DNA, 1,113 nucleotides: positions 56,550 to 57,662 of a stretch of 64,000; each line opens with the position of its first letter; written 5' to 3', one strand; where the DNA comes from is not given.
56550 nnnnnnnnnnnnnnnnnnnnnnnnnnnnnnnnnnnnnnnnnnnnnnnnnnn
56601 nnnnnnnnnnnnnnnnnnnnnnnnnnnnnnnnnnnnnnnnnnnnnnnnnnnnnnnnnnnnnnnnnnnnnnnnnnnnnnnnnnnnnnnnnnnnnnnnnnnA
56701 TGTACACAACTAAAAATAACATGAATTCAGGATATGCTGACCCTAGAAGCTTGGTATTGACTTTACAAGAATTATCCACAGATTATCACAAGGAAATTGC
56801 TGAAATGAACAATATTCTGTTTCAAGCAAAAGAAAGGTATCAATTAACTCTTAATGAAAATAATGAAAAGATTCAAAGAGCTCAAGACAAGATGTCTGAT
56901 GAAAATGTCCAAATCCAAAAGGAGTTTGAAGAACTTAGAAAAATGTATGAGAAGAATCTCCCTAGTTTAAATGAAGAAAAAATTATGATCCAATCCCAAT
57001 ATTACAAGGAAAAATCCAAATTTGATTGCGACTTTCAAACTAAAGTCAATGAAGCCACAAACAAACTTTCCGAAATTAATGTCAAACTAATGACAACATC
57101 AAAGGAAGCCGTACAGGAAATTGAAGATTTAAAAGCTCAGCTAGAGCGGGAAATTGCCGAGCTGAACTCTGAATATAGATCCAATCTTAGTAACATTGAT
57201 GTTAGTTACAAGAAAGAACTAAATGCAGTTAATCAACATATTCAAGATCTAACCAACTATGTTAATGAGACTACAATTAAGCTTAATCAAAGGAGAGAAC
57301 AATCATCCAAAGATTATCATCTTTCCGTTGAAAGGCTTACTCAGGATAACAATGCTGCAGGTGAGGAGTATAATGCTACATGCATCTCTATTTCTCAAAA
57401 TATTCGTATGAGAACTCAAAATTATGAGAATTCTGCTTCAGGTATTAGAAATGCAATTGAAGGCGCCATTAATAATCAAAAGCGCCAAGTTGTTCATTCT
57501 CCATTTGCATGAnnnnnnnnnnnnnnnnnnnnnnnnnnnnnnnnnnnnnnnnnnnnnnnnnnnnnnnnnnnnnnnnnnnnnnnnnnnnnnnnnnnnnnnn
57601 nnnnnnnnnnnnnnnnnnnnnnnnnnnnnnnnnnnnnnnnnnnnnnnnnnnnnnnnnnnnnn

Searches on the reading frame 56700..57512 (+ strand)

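Call 42: search_protein_families(library=pfam, proteins=[window:56700-57512:+], max_evalue=0.001)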
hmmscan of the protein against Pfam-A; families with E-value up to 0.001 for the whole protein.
window:56700-57512:+ (270 aa): 1 family
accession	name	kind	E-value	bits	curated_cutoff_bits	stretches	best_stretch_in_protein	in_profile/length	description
PF03792.18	PBC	-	0.00092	19.5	25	1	96-191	37-131/181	PBC domain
